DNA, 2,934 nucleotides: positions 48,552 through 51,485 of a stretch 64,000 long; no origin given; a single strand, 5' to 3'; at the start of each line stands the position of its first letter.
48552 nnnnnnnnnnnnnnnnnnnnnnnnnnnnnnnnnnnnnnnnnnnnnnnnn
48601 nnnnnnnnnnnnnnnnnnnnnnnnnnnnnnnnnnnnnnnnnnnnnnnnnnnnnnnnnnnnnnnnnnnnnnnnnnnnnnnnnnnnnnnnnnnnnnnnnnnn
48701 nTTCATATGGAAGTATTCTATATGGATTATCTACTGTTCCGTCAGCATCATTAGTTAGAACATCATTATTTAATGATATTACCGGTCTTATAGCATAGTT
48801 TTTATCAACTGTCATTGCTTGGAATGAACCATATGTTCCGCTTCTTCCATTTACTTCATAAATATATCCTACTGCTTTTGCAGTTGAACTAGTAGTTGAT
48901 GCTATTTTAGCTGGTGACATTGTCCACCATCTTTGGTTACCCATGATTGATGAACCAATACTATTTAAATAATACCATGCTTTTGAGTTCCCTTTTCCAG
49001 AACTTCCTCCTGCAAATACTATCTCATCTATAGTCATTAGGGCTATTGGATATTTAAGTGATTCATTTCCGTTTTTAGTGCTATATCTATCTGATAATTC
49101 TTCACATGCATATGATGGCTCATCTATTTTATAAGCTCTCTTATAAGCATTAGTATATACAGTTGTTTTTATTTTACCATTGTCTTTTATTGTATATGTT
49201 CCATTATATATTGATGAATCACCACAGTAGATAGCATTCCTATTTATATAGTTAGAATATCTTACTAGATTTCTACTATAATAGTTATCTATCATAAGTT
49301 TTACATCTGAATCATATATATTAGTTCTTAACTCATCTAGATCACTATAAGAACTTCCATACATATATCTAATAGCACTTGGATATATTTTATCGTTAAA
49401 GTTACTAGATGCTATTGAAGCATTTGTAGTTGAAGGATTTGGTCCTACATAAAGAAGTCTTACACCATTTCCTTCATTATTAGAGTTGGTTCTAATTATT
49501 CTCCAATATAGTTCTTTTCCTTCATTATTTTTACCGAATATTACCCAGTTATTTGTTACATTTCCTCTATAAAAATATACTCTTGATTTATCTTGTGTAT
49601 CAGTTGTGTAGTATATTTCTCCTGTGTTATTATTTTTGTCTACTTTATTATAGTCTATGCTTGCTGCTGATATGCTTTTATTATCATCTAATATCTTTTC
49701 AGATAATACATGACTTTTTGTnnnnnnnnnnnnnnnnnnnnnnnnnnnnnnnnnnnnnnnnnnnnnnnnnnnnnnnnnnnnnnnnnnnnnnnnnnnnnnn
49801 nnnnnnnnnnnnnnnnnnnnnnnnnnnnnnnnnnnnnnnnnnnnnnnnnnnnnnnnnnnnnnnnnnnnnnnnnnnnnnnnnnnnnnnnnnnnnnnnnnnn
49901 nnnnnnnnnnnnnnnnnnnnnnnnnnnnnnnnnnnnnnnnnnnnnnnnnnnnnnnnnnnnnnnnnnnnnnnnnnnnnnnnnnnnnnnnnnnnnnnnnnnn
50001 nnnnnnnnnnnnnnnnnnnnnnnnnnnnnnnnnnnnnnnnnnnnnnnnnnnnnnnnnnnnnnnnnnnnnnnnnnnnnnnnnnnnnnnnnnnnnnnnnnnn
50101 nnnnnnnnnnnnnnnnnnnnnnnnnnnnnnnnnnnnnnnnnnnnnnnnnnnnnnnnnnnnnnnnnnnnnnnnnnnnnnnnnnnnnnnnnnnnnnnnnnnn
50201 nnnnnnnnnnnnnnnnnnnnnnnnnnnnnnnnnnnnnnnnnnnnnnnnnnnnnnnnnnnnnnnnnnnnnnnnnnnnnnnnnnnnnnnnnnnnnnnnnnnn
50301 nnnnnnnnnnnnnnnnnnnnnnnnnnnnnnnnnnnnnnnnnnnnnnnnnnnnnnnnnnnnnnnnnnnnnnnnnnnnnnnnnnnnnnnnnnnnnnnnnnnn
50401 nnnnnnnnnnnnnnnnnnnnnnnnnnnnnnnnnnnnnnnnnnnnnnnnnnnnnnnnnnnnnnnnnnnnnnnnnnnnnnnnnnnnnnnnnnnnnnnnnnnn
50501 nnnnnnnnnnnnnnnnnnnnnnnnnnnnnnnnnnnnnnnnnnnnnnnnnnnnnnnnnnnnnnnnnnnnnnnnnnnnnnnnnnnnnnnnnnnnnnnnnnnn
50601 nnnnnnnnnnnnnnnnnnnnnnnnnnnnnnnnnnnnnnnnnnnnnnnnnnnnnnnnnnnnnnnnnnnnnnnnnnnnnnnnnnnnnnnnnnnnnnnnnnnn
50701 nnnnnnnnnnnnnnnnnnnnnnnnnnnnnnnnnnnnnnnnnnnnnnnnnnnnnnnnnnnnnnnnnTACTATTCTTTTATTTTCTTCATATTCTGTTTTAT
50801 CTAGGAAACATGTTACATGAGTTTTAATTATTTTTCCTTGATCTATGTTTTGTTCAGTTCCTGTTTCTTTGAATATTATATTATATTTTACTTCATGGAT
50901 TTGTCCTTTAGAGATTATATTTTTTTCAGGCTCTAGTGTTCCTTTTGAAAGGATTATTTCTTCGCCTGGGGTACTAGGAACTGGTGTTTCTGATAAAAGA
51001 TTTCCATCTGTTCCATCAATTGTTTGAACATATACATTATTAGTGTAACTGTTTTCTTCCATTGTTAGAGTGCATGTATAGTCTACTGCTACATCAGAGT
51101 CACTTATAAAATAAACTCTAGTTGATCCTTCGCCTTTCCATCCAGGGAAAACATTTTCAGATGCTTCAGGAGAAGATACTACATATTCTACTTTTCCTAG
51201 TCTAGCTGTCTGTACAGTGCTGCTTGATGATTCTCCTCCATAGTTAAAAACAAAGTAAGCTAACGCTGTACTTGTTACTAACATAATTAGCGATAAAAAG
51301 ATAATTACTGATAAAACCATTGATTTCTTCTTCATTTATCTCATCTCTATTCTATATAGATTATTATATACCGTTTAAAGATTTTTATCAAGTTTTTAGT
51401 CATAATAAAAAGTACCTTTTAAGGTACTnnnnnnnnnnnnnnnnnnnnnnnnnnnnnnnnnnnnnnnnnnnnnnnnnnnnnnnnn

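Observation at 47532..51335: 1267-aa non-pilin protein built from the same modules, with a TasA/SipW-like N-terminus and a large globular insert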

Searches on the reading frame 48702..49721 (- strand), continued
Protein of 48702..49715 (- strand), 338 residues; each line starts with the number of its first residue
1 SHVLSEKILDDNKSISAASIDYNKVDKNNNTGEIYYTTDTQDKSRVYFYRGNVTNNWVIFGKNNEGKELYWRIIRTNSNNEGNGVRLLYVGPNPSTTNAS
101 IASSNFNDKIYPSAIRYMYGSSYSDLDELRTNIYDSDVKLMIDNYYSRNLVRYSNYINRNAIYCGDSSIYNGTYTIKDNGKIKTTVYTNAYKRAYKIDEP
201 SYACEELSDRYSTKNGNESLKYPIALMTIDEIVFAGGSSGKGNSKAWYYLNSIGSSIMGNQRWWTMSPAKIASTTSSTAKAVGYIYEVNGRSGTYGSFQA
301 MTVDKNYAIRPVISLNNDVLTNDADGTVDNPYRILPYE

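Call 93: search_protein_families(library=pfam, proteins=[L024:2828-3937:+, L024:2500-2841:+, L052:8461-8913:+], max_evalue=0.01)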
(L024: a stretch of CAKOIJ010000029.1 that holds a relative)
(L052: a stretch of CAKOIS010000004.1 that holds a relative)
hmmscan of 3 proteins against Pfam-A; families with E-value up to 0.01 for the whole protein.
L024:2828-3937:+ (370 aa): 1 family
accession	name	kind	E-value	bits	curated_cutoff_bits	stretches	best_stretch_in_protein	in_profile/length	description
PF00078.32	RVT_1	-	2.7e-15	57.1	29.6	1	70-313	7-205/205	Reverse transcriptase (RNA-dependent DNA polymerase)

L024:2500-2841:+ (114 aa): 1 family
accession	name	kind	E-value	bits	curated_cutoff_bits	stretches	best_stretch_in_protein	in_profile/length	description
PF22296.2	bAvd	-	1.2e-07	32.6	40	1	4-108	1-104/107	bAvd-like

L052:8461-8913:+ (151 aa): 0 families

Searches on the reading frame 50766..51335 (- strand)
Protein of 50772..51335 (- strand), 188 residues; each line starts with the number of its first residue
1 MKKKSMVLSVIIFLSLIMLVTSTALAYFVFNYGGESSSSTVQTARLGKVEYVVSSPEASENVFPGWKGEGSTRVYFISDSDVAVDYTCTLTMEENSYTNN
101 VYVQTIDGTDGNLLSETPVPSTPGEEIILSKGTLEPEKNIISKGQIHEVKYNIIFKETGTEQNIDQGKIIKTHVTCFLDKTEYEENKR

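Call 10: search_protein_families(library=pfam, proteins=[window:50772-51335:-], max_evalue=10)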
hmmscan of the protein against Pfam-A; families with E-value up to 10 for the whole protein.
seq(188 aa): 1 family
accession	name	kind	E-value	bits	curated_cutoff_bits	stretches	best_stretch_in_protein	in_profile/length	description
PF24726.1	DUF7678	-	0.099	13.1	27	1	142-174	3-37/72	Domain of unknown function (DUF7678)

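Call 13: search_protein_families(library=ncbifam, proteins=[window:50772-51335:-], max_evalue=10)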
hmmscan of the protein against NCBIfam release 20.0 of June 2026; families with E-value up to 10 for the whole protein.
seq(188 aa): 2 families
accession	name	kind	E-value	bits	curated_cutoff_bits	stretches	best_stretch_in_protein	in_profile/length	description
NF047981.1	RC1041_fam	subfamily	0.038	13.7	90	1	8-39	21-52/57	RC1041 family protein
NF004588.0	PRK05928.2-6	equivalog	0.098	12.2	321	1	11-64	57-110/223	uroporphyrinogen-III synthase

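Call 15: find_homologous_proteins(query=window:50772-51335:-, max_evalue=0.01)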
Query seq(188 aa) (188 aa): 1 proteins with E <= 0.01 among 94 candidates.
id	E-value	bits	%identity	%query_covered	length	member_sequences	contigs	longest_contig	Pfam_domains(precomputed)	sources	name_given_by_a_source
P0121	1.2e-80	287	72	95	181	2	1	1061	-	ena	-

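Call 32: predict_structure(alignment_id=A2)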
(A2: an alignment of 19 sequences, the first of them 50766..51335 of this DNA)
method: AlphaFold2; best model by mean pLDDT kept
length: 190 residues; sequences in the alignment: 19
mean_pLDDT: 69.7   pTM: 0.55
mean pLDDT of the five models: 69.7, 65.2, 62.1, 61.9, 61.5
residues with pLDDT >= 90: 16; 70-90: 98; 50-70: 48; < 50: 28
segments of 3 or more residues with pLDDT < 50: 34-46, 139-142, 180-190
pLDDT, mean of each block of 10 residues (from residue 1): 83 95 85 44 44 57 79 64 77 76 72 71 83 63 62 79 77 74 39
secondary structure, 60 per line:
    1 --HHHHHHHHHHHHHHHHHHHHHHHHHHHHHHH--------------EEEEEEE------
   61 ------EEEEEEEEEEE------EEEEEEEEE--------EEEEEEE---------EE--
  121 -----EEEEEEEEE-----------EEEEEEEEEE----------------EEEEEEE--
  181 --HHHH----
elements in order: H3-33 E48-54 E67-77 E84-92 E101-107 E126-134 E146-155 E172-178 H183-186

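Call 34: fold_search(model_id=the predicted structure, library=pdb)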
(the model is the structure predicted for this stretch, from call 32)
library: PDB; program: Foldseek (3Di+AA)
matches with E <= 10: 1517; with E <= 0.001: 3
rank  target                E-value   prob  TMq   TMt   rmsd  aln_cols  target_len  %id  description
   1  8aur_A                2.5e-04  1.00  0.42  0.36   8.1       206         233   14  Cryo-EM structure of a TasA fibre (released 2022-11-30)
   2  5cl2_B                6.2e-04  1.00  0.29  0.23  12.2       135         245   16  Crystal structure of Spo0M, sporulation control protein, from Bacillus subtilis. (released 2015-12-16)
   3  9r85_A                9.3e-04  0.94  0.28  0.09  11.9       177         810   16  Cryo-EM structure of the E3 ligase HECTD3 conjugated to ubiquitin (released 2026-01-28)
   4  9ifr                  1.3e-03  1.00  0.34  0.48   5.8       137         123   12  CLIPPER domain from the Gram-negative fibrillar adhesin "B9T28_05395 (released 2025-11-26)
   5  9r94                  1.7e-03  0.85  0.24  0.09  12.3       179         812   11  Cryo-EM structure of the E3 ligase HECTD3 (released 2026-01-28)
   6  5iqm_A                1.9e-03  0.99  0.31  0.40   7.9       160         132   10  Crystal structure of the E. coli type 1 pilus subunit FimG (engineered variant with substitution Q134E; N-terminal Fim (released 2016-07-06)
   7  4gej_B                1.9e-03  0.85  0.24  0.31  13.2       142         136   15  N-terminal domain of VDUP-1 (released 2013-02-27)
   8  4d0q                  3.3e-03  0.51  0.20  0.22  14.4       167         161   10  Hyaluronan Binding Module of the Streptococcal Pneumoniae Hyaluronate Lyase (released 2014-08-06)
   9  7ehg_A                3.5e-03  0.89  0.28  0.35   7.8       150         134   16  Crystal Structure of MiXBM (released 2022-03-30)
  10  7ehg_F                3.7e-03  0.85  0.27  0.33   7.9       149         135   16  Crystal Structure of MiXBM (released 2022-03-30)
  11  7ehg_B                3.7e-03  0.84  0.26  0.32   7.9       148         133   16  Crystal Structure of MiXBM (released 2022-03-30)
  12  4lba_B                3.9e-03  0.99  0.32  0.48   6.9       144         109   12  Crystal structure of a conjugative transposon lipoprotein (BACEGG_03088) from Bacteroides eggerthii DSM 20697 at 1.70  (released 2013-08-07)
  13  7ehg_E                4.2e-03  0.87  0.28  0.35   8.0       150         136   17  Crystal Structure of MiXBM (released 2022-03-30)
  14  4gei                  4.2e-03  0.54  0.22  0.25  12.7       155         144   14  N-terminal domain of VDUP-1 (released 2013-02-27)
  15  8psv_A                4.7e-03  0.80  0.27  0.31  10.2       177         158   12  2.7 A cryo-EM structure of in vitro assembled type 1 pilus rod (released 2024-04-10)
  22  7ueg_A                7.0e-03  0.84  0.30  0.32  15.9       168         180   12  Cryo-EM of bundling pili from Pyrobaculum calidifontis (released 2022-06-29)
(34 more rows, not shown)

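Call 57: find_encoding_contigs(protein=P0121, flank=10000)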
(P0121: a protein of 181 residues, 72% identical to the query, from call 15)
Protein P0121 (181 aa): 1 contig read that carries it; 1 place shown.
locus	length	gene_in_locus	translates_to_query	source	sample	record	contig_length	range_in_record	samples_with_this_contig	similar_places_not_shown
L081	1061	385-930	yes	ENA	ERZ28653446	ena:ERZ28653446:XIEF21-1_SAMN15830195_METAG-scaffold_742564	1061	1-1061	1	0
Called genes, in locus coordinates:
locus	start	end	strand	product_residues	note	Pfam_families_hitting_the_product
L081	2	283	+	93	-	?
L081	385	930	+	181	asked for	-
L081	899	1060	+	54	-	?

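Call 68: search_protein_representatives(alignment_id=A2)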
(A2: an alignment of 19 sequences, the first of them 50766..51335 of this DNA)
Query: 19 sequences, 175 profile positions. Proteins with E-value up to 0.001 (for the whole library): 5045; up to 1e-10: 2385; up to 1e-30: 108. The best 150 are listed.
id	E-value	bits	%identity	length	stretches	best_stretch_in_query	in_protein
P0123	3.5e-67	241.9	-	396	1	4-175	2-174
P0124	9.3e-66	237.2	-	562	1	4-175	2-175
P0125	2.4e-63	229.4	-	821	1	1-175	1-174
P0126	2.8e-62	225.9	-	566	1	2-174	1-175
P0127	3.3e-62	225.7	-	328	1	1-175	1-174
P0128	5.7e-62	224.9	-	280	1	2-174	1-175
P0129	1.8e-61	223.3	-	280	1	1-174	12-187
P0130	2.4e-61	222.8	-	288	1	4-175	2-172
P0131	2.7e-61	222.7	-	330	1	2-173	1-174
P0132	3.6e-61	222.3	-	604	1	2-174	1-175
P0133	9.7e-60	217.6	-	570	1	4-174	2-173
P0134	2.4e-59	216.3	-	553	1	2-175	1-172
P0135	4.8e-59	215.4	-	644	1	4-174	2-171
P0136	2.8e-58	212.9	-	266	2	4-174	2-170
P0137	2.9e-58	212.8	-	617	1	2-174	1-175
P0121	1.6e-37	145.3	-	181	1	1-170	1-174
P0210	2.6e-35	138.1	-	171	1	2-171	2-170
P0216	2.8e-33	131.5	-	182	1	2-173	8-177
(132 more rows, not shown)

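Call 71: search_protein_families(library=pfam, alignment_id=A5, max_evalue=0.001)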
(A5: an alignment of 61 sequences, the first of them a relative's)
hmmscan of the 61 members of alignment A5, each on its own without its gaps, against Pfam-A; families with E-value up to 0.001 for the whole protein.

A. member 1, P0209 (226 aa): 0 families

B. families by the number of members that match (of 61 scanned): 14 families
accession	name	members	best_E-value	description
PF12389.13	Peptidase_M73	28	1.5e-10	Camelysin metallo-endopeptidase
PF21939.1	Gp10_C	5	5.9e-24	Baseplate structural protein Gp10, C-terminal domain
PF12810.13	ALK_LTK_GRD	4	9.6e-65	ALK/LTK, Glycine-rich domain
PF13306.12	LRR_5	2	1.2e-145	BspA type Leucine rich repeat region (6 copies)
PF03382.20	DUF285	1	2.1e-31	Mycoplasma protein of unknown function, DUF285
PF23563.1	TRIP13_N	1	2.6e-08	TRIP13 N-terminal domain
PF13855.12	LRR_8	1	4.6e-07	Leucine rich repeat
PF13620.12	CarboxypepD_reg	1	5.1e-06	Carboxypeptidase regulatory-like domain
PF05342.19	Peptidase_M26_N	1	7.2e-06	M26 IgA1-specific Metallo-endopeptidase N-terminal region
PF06280.18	fn3_5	1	0.00011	Fn3-like domain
PF00041.27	fn3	1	0.00011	Fibronectin type III domain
PF13715.12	CarbopepD_reg_2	1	0.00013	CarboxypepD_reg-like domain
PF07760.16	DUF1616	1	0.00027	Protein of unknown function (DUF1616)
PF22544.2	HYDIN_VesB_CFA65-like_Ig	1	0.00043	HYDIN/CFA65/VesB-like, Ig-like domain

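Call 80: find_encoding_contigs(protein=P0210, flank=8000, max_places=3)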
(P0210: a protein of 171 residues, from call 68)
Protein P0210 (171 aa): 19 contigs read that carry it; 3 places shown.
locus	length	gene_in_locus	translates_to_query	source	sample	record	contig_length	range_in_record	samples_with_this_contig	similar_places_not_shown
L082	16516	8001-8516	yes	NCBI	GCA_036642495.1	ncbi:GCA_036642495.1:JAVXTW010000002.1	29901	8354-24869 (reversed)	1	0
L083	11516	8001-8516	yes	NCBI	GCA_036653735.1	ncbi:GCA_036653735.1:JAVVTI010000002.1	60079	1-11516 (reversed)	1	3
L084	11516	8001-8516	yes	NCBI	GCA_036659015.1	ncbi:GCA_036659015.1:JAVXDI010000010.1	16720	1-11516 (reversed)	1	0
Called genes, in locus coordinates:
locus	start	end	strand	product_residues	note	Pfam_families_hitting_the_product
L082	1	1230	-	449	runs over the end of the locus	PF21799:MurD-like_N (weak), PF08245:Mur_ligase_M, PF02875:Mur_ligase_C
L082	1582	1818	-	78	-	-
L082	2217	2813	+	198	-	PF18936:DUF5684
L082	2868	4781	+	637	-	PF02518:HATPase_c, PF00204:DNA_gyraseB, PF01751:Toprim, PF00986:DNA_gyraseB_C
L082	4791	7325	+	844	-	PF00521:DNA_topoisoIV, PF03989:DNA_gyraseA_C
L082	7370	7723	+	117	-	PF14071:YlbD_coat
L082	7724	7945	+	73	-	PF14003:YlbE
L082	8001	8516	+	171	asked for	-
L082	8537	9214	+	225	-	PF07963:N_methyl (faint)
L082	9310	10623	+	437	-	PF00350:Dynamin_N (faint), PF01926:MMR_HSR1, PF02421:FeoB_N, PF03193:RsgA_GTPase (faint), PF01926:MMR_HSR1, PF02421:FeoB_N, PF00009:GTP_EFTU, PF14714:KH_dom-like, +1 more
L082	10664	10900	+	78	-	PF14069:SpoVIF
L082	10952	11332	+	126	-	PF07963:N_methyl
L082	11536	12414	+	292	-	PF12784:PDDEXK_2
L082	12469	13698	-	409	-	PF02388:FemAB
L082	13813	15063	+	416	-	PF03952:Enolase_N, PF13378:MR_MLE_C (faint), PF00113:Enolase_C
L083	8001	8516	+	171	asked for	-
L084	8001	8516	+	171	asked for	-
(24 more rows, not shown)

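Call 81: find_encoding_contigs(protein=P0216, flank=8000, max_places=3)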
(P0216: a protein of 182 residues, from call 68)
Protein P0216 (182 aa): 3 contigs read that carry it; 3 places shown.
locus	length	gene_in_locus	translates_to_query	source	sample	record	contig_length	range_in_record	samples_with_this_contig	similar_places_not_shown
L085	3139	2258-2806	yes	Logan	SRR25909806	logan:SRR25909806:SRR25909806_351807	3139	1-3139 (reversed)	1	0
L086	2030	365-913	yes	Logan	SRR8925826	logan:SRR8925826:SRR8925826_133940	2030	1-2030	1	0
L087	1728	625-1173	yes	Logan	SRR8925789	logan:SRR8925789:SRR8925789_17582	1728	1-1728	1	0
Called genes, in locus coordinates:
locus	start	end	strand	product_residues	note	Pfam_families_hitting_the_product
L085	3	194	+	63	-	?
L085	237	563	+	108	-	PF23462:LysM3_NFP (faint), PF23473:LysM3_LYK4_5 (weak), PF01476:LysM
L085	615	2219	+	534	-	-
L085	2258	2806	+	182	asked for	-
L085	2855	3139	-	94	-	?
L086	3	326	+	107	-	?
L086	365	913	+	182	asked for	-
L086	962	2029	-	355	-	?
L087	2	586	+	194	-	?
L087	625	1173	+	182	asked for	-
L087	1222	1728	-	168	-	?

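Call 100: find_related_loci(query=A6, collection=metagenome_contigs, flank=10000)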
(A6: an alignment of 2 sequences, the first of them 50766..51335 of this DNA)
Query A6 (190 aa) in metagenome_contigs; peptide patterns used: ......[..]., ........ (x = any residue, [..] = any of these).
133 stretches matched a pattern; 2 encode a relative of the query (tblastn E <= 1e-3); 2 distinct loci.
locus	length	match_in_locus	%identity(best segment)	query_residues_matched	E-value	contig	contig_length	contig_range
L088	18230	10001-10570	75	1-190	1e-98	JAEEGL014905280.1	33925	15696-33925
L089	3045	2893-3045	63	2-52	6e-12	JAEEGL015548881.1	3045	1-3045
